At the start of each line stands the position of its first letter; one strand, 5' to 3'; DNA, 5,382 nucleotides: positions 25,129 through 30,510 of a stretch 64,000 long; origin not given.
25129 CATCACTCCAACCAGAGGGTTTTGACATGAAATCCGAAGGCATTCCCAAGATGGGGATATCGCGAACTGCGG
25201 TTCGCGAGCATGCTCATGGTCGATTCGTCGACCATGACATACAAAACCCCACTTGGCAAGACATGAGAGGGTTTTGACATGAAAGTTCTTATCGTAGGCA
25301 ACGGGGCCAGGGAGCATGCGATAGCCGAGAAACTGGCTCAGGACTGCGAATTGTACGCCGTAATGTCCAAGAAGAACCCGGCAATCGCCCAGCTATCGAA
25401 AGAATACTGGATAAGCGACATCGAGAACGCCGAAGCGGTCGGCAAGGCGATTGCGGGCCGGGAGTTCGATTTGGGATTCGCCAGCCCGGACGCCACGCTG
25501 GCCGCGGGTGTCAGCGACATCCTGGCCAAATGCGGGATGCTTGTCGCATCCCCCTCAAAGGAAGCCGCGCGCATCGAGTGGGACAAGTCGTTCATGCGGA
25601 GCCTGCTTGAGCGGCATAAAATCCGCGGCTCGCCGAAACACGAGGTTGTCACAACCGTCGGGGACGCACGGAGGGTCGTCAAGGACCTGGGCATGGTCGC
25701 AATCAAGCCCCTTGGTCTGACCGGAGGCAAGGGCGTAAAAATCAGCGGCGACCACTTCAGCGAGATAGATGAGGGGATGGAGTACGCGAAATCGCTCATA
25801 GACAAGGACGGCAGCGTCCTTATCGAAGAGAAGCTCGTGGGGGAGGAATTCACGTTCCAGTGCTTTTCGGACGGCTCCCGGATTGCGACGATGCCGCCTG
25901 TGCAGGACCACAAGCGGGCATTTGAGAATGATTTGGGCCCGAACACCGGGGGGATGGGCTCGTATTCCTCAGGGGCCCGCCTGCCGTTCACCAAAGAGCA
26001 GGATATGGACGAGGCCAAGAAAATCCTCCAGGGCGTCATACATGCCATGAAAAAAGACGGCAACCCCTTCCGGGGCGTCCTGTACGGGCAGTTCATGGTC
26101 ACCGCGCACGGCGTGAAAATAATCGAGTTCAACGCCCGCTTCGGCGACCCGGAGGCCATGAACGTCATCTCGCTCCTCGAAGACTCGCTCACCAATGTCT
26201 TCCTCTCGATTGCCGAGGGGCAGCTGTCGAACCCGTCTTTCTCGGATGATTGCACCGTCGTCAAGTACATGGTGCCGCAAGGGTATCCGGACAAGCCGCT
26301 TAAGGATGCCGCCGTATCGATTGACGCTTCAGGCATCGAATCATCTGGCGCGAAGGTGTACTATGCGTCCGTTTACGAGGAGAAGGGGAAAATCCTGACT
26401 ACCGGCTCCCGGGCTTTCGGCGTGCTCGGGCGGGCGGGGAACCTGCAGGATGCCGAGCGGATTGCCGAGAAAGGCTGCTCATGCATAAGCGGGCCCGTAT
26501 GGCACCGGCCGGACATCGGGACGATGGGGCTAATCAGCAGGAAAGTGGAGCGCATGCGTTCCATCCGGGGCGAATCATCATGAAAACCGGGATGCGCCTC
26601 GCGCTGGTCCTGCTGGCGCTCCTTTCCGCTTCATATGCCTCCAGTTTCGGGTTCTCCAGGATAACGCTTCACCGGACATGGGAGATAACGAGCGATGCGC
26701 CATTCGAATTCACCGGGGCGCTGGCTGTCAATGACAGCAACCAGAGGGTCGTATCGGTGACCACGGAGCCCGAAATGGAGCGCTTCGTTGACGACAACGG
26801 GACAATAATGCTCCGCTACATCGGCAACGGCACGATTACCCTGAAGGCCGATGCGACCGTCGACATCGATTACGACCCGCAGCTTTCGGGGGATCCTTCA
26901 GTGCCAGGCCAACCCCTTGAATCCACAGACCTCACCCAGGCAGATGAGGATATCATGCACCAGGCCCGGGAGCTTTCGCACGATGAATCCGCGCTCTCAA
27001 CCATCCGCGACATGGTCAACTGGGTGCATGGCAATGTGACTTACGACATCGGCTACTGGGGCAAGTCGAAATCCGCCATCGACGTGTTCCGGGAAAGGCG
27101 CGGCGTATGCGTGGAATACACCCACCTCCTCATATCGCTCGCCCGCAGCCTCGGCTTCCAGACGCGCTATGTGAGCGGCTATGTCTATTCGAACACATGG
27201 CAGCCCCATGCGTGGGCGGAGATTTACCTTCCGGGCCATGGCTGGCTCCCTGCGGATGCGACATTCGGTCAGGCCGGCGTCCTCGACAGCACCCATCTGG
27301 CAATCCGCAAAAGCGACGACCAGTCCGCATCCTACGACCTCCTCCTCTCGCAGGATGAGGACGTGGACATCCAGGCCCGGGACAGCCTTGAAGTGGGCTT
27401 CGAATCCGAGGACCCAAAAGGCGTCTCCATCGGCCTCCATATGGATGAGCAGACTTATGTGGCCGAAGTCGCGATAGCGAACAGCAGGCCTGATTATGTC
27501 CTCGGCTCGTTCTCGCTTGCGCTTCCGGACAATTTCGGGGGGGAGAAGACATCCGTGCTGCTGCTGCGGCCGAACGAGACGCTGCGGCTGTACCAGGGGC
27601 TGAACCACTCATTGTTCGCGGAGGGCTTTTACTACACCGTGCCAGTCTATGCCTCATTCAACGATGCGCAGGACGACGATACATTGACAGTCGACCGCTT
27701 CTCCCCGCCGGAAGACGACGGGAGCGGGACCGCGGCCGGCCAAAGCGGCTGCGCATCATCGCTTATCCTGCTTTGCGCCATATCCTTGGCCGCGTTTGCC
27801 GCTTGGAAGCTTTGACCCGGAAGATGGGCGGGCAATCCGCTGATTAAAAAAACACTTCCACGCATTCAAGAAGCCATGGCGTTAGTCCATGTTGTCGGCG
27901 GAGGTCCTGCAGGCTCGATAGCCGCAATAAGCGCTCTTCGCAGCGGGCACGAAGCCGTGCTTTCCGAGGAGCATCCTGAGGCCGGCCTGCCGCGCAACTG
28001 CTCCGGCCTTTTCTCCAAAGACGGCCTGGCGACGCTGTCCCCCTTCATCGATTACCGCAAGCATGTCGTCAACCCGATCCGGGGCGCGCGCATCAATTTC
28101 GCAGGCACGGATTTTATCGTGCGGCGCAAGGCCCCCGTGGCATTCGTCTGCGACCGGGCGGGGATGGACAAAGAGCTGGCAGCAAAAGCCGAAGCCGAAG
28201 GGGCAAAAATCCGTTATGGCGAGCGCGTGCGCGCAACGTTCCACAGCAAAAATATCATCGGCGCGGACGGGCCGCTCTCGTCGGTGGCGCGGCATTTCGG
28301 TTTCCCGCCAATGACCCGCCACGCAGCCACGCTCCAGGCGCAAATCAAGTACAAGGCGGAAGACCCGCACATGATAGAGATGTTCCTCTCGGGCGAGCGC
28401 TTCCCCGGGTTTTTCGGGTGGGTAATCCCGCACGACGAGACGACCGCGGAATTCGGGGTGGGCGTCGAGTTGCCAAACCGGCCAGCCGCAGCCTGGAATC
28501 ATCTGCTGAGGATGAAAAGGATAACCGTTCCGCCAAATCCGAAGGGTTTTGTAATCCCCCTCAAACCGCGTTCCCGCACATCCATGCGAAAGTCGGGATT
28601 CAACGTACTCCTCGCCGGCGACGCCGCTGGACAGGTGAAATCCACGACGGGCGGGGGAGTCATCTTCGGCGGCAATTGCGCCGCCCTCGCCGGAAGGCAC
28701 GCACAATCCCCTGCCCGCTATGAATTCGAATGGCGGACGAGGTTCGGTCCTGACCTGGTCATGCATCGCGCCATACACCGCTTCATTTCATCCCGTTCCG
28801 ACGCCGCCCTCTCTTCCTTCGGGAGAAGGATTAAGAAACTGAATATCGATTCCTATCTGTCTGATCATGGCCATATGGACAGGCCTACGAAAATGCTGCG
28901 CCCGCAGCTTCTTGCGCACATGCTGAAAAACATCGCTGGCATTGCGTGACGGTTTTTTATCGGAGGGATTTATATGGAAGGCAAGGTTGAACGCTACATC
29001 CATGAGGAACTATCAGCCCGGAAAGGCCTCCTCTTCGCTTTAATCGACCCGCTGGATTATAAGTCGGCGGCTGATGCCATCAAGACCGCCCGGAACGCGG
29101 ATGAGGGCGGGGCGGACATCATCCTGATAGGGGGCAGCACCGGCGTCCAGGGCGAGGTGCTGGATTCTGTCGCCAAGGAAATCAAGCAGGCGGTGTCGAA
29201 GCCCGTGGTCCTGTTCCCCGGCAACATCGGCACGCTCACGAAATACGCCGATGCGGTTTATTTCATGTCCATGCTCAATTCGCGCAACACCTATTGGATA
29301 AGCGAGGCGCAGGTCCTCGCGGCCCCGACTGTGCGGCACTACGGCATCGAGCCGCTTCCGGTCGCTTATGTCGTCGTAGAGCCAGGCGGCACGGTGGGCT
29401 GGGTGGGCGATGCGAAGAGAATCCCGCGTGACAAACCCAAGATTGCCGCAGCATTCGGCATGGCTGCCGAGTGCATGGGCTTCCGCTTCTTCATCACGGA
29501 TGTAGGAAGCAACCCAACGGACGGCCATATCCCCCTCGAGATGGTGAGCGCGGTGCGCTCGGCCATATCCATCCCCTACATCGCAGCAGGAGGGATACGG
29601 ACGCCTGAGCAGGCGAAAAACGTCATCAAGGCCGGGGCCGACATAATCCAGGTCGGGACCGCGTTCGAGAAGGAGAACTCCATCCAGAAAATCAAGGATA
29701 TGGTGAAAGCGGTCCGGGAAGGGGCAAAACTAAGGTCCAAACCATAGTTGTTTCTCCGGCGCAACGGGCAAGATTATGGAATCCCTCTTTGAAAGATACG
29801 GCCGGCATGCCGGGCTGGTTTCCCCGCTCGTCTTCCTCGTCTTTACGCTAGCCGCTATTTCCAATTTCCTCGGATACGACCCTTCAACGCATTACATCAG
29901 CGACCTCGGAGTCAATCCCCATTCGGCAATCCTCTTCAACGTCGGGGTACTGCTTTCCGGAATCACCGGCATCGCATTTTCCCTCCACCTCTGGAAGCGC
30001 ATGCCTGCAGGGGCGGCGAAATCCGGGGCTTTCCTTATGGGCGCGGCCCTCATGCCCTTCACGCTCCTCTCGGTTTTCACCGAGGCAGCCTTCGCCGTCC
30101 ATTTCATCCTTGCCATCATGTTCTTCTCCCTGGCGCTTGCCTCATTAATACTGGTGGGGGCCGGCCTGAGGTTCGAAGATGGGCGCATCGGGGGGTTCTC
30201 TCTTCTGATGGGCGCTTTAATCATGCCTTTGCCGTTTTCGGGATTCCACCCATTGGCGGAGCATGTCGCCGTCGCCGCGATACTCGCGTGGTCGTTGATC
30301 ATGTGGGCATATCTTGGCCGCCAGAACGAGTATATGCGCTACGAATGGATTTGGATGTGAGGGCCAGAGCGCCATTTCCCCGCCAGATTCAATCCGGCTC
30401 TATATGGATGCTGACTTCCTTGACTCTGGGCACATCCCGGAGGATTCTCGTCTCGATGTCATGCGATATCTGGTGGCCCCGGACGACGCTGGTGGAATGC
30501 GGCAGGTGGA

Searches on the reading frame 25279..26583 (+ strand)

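Call 61: search_protein_families(library=pfam, proteins=[window:25279-26583:+], max_evalue=0.001)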
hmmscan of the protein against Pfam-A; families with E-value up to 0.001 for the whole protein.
window:25279-26583:+ (434 aa): 3 families
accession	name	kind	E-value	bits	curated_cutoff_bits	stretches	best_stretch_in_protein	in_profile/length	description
PF01071.24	GARS_A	-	5.8e-55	186.6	27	1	102-293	2-194/194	Phosphoribosylglycinamide synthetase, ATP-grasp (A) domain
PF02844.21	GARS_N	-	7.9e-20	71.9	29.5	1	1-100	1-100/100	Phosphoribosylglycinamide synthetase, N domain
PF02843.22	GARS_C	-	3.4e-15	56.6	34.8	1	327-415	2-91/92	Phosphoribosylglycinamide synthetase, C domain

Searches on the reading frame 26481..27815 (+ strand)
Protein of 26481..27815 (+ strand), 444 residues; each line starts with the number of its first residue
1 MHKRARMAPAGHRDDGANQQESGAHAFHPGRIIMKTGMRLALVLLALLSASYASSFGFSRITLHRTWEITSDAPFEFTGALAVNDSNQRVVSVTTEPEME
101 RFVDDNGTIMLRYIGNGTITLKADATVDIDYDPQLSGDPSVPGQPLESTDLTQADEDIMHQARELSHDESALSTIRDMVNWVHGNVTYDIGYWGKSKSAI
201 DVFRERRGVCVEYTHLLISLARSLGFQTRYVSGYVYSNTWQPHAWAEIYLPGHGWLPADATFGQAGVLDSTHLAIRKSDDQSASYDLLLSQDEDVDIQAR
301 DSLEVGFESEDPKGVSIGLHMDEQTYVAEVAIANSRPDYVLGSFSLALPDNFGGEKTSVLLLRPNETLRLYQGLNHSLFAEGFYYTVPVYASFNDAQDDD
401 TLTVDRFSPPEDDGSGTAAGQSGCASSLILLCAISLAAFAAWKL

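Call 81: search_protein_families(library=pfam, proteins=[window:26481-27815:+], max_evalue=0.001)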
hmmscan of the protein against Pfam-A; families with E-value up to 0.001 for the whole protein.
window:26481-27815:+ (444 aa): 2 families
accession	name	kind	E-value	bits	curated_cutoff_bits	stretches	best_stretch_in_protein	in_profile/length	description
PF01841.26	Transglut_core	-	1.1e-23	84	23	1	163-260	5-108/108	Transglutaminase-like superfamily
PF00797.23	Acetyltransf_2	-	1.3e-05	25.5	22.8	1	203-282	42-126/240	N-acetyltransferase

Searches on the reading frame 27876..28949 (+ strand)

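Call 81: search_protein_families(library=pfam, proteins=[window:27876-28949:+], max_evalue=0.001)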
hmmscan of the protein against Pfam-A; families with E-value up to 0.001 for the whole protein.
window:27876-28949:+ (357 aa): 4 families
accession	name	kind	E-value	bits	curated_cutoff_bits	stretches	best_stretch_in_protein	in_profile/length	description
PF01494.25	FAD_binding_3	-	5.9e-09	36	22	1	105-262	130-304/349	FAD binding domain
PF12831.13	FAD_oxidored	-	5.5e-06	26.4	27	1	4-37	2-35/416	FAD dependent oxidoreductase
PF22578.2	GGR_cat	-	0.00061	20.1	27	0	153-200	6-53/88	Geranylgeranyl reductase catalytic domain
PF01134.28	GIDA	-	0.00086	18.9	22.1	0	4-44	2-42/391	Glucose inhibited division protein A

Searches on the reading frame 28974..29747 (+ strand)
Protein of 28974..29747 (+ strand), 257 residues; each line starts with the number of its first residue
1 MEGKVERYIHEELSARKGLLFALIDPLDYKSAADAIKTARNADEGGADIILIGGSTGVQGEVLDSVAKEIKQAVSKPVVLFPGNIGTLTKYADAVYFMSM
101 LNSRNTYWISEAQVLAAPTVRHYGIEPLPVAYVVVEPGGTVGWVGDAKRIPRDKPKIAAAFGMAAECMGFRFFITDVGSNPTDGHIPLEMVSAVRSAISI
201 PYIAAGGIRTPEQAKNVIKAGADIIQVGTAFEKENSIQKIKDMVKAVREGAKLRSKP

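Call 81: search_protein_families(library=pfam, proteins=[window:28974-29747:+], max_evalue=0.001)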
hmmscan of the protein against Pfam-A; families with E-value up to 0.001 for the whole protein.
window:28974-29747:+ (257 aa): 10 families
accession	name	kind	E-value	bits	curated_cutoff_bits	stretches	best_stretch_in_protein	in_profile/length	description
PF01884.23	PcrB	-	2.6e-47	161.6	23.9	1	23-245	11-224/226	PcrB family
PF03060.21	NMO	-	6.1e-09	36.1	28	1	188-231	182-225/331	Nitronate monooxygenase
PF00478.31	IMPDH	-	6.7e-08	32.4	25.6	1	188-229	133-174/345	IMP dehydrogenase / GMP reductase domain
PF01180.27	DHO_dh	-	1.9e-07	31.1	27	1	187-244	226-287/291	Dihydroorotate dehydrogenase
PF00977.27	His_biosynth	-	3.5e-07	30.4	23.6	1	174-239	48-114/228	Histidine biosynthesis protein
PF04131.20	NanE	-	4.1e-06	26.6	27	1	190-239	136-184/192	Putative N-acetylmannosamine-6-phosphate epimerase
PF02581.23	TMP-TENI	-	2.2e-05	24.3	27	1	184-230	134-179/180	Thiamine monophosphate synthase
PF05690.20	ThiG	-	0.00024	21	23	1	178-251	156-228/247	Thiazole biosynthesis protein ThiG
PF01207.24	Dus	-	0.00031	20.4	20.4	0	185-232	170-218/311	Dihydrouridine synthase (Dus)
PF25509.1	DUF7916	-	0.00091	18.8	27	0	203-249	112-158/296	Domain of unknown function (DUF7916)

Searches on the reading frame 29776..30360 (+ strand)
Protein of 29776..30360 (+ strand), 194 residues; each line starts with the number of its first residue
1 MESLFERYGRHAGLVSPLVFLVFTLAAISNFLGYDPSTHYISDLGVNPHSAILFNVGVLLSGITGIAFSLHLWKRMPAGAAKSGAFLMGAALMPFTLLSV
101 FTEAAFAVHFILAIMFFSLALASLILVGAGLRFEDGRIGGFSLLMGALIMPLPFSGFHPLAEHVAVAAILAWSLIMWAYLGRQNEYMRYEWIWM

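Call 81: search_protein_families(library=pfam, proteins=[window:29776-30360:+], max_evalue=0.001)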
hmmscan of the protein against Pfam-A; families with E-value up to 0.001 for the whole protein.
window:29776-30360:+ (194 aa): 1 family
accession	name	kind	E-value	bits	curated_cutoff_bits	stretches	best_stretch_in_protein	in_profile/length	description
PF06197.19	DUF998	-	6.7e-13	49.1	30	1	15-176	2-181/184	Protein of unknown function (DUF998)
